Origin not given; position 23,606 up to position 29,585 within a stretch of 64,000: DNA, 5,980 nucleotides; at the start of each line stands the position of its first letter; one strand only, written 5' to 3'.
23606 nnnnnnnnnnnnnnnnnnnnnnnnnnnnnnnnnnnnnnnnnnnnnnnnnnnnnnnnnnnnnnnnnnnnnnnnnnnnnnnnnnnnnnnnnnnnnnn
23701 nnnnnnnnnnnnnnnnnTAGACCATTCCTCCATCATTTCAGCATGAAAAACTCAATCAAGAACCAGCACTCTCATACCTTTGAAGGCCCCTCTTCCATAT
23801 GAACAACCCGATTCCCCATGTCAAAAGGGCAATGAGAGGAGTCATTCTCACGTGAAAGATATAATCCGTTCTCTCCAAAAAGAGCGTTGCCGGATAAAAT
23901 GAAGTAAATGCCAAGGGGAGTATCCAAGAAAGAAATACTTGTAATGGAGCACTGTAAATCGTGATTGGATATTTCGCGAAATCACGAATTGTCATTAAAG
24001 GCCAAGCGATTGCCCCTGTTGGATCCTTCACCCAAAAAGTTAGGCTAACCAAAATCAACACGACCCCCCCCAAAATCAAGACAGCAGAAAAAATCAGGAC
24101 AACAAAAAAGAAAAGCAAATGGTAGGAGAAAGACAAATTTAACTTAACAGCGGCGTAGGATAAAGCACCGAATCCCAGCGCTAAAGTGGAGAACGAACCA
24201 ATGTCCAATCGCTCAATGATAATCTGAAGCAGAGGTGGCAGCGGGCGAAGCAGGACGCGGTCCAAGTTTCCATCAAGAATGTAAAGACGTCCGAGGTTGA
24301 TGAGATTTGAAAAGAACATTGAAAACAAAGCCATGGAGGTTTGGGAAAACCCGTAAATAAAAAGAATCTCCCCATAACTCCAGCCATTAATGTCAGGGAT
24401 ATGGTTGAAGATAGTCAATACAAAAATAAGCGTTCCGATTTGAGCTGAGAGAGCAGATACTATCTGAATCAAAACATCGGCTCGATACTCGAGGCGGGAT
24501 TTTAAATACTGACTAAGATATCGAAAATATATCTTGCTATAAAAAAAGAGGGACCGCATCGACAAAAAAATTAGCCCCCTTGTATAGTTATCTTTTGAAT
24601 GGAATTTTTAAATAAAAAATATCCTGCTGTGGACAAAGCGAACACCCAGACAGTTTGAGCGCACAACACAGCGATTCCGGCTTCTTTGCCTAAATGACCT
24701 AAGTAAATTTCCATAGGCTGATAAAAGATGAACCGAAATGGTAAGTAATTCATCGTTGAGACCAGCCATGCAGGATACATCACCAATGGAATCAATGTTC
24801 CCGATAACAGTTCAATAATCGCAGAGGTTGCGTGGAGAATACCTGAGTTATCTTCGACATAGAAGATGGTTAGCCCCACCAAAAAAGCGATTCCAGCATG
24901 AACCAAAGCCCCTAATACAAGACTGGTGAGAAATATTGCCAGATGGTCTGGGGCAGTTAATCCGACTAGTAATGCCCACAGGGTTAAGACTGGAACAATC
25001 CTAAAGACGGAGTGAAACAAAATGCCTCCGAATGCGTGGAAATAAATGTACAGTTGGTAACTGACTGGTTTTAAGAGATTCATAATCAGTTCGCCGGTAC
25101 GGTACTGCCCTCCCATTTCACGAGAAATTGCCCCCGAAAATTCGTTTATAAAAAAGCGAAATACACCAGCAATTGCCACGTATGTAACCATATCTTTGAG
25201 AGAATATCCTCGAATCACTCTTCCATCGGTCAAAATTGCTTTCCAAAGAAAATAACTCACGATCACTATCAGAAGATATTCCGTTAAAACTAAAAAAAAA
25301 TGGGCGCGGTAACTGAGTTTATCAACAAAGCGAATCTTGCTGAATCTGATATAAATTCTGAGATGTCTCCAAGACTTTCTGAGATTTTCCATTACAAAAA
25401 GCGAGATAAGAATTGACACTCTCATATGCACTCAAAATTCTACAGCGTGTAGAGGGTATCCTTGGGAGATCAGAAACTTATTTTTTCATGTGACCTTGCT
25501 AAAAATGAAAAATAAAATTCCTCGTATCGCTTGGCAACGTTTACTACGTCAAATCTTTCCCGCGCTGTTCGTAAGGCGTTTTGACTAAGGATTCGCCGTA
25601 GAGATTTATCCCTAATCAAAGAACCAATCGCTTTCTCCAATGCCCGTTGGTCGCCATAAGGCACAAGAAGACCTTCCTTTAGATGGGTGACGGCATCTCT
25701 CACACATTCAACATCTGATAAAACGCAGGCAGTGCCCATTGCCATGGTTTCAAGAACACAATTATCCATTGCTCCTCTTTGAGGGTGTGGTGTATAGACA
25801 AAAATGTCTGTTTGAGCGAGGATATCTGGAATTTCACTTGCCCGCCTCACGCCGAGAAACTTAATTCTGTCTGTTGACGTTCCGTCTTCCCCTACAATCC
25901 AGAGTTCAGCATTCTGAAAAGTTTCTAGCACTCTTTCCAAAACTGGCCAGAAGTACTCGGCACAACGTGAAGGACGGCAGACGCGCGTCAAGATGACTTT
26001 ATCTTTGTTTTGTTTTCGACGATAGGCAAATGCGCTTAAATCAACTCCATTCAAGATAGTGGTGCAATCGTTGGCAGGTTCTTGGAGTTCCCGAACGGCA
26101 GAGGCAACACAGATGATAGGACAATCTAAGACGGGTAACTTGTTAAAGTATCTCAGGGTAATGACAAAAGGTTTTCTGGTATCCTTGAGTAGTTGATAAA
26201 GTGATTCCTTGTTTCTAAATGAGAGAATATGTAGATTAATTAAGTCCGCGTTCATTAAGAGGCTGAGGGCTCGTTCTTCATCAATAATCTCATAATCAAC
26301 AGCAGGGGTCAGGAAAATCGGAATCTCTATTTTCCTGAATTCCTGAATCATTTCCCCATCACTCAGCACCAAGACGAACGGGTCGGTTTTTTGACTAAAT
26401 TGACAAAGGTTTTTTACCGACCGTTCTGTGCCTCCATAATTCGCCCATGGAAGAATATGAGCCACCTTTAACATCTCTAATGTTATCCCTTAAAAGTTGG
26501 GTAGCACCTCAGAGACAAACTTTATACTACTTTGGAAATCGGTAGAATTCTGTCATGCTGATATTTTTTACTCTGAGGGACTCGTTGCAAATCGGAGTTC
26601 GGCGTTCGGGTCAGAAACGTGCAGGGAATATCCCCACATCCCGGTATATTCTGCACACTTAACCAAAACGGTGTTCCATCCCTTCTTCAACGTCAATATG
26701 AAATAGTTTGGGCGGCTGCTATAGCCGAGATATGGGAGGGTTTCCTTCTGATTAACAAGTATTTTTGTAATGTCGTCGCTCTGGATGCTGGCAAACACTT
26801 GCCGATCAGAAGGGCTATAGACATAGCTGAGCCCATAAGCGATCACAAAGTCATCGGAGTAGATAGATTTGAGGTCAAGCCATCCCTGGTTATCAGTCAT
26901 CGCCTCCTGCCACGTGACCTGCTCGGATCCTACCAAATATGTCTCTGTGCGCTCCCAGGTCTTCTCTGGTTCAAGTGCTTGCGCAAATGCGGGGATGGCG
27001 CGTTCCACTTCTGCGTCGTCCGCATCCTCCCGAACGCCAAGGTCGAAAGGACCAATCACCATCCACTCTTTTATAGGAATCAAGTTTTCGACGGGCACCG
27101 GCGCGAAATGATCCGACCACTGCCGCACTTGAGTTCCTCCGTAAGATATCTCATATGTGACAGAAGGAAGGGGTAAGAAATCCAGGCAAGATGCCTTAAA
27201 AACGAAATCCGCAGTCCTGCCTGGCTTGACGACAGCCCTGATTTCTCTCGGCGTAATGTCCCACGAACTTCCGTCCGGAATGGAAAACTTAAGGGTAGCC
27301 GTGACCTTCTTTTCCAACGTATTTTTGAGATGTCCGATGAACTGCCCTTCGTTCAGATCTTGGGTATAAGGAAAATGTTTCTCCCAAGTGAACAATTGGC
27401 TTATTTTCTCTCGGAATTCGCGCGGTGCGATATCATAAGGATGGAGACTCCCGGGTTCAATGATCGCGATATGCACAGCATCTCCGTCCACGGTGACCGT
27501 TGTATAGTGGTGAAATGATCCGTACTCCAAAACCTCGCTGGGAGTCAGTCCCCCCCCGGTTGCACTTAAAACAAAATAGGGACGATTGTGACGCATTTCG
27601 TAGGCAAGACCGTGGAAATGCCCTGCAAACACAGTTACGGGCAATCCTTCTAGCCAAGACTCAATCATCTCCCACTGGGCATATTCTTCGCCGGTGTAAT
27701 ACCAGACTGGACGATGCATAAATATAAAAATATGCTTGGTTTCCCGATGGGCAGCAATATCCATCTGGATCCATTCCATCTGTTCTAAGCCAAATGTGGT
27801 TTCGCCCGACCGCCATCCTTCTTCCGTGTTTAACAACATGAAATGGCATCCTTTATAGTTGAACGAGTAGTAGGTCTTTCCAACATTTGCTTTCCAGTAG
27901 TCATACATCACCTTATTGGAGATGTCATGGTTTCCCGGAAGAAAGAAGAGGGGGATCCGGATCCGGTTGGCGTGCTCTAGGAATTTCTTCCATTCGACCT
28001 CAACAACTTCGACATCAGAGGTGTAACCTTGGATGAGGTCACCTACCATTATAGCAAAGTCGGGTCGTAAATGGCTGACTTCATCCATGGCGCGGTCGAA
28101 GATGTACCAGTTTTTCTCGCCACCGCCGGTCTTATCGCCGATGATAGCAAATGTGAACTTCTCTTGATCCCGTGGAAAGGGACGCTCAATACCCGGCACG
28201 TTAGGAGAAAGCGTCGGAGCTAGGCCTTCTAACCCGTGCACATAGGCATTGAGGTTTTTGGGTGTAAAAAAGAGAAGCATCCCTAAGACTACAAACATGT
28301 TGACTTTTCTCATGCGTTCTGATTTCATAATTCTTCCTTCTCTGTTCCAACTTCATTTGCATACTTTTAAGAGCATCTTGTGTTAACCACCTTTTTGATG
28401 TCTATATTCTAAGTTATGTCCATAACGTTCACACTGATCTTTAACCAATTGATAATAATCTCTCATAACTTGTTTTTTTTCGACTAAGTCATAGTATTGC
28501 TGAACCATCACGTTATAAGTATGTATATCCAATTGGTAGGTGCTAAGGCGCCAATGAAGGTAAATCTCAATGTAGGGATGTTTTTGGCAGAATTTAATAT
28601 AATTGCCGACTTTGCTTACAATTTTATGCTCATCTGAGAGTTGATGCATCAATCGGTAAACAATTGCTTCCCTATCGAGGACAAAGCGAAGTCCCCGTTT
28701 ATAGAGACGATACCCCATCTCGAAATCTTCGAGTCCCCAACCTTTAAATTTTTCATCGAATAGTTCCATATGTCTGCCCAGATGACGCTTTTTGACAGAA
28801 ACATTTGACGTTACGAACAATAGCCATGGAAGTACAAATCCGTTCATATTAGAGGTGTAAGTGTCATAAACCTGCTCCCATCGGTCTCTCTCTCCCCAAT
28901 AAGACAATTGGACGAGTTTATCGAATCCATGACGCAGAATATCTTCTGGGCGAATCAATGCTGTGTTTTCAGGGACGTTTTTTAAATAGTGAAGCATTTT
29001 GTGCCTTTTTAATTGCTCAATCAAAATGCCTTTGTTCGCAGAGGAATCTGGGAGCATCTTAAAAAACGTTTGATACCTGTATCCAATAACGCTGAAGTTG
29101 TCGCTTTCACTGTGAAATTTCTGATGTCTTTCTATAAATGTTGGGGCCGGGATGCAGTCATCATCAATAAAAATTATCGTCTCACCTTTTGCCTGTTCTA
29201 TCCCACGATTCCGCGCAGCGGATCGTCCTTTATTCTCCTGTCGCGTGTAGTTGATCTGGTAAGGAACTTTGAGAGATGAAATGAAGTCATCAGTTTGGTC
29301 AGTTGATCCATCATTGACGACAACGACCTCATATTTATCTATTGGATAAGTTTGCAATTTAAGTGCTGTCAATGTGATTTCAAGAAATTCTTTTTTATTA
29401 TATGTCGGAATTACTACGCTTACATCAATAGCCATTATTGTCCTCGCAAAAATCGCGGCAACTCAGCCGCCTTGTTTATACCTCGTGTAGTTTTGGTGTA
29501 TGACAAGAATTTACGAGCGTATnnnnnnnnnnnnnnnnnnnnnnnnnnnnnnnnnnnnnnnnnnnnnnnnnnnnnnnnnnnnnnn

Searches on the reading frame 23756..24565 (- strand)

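Call 83: search_protein_families(library=pfam, proteins=[window:23756-24565:-], max_evalue=0.00001)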
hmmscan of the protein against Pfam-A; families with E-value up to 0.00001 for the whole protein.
window:23756-24565:- (269 aa): 1 family
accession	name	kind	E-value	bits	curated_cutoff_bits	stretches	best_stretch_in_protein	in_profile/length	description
PF06182.17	ABC2_membrane_6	-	3.3e-51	174.7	22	1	40-268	2-229/229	ABC-2 family transporter protein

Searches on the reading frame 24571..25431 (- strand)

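Call 83: search_protein_families(library=pfam, proteins=[window:24571-25431:-], max_evalue=0.00001)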
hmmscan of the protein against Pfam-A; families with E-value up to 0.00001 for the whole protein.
window:24571-25431:- (286 aa): 1 family
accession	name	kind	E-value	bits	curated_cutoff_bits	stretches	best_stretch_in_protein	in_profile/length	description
PF06182.17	ABC2_membrane_6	-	3.4e-26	92.9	22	1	53-285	1-229/229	ABC-2 family transporter protein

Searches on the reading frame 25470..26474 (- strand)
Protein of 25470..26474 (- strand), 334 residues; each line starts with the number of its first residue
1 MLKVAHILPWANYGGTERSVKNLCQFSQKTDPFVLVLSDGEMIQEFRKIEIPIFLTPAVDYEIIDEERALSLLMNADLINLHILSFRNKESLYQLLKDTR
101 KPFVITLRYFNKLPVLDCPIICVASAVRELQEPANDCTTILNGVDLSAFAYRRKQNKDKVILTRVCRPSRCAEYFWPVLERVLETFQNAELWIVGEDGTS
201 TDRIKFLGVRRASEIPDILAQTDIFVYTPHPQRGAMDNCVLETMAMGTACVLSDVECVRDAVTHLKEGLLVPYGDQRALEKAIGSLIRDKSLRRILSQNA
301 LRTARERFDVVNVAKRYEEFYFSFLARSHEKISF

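Call 83: search_protein_families(library=pfam, proteins=[window:25470-26474:-], max_evalue=0.00001)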
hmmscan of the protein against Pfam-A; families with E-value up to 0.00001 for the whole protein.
window:25470-26474:- (334 aa): 2 families
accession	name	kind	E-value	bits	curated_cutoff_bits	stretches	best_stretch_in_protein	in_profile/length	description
PF13692.12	Glyco_trans_1_4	-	2.4e-17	64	27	1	171-289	16-142/142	Glycosyl transferases group 1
PF00534.26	Glycos_transf_1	-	1.4e-13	51.2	26.4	1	201-300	72-169/172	Glycosyl transferases group 1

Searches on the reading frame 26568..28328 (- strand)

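Call 83: search_protein_families(library=pfam, proteins=[window:26568-28328:-], max_evalue=0.00001)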
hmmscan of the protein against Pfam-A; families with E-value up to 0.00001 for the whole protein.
window:26568-28328:- (586 aa): 1 family
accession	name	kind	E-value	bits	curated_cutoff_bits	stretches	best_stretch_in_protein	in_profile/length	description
PF00149.33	Metallophos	-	1.8e-11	45.2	21.5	1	59-239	2-189/191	Calcineurin-like phosphoesterase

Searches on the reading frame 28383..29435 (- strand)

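Call 83: search_protein_families(library=pfam, proteins=[window:28383-29435:-], max_evalue=0.00001)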
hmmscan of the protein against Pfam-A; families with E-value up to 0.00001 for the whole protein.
window:28383-29435:- (350 aa): 3 families
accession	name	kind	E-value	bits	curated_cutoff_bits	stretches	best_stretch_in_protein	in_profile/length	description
PF00535.33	Glycos_transf_2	-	2.3e-31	109.4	23.3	1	6-133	1-128/168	Glycosyl transferase family 2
PF10111.15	Glyco_tranf_2_2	-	5.3e-19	69.2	27.3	1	6-106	1-104/276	Glycosyltransferase like family 2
PF13641.12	Glyco_tranf_2_3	-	6.3e-16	59.5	27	1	5-261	3-211/230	Glycosyltransferase like family 2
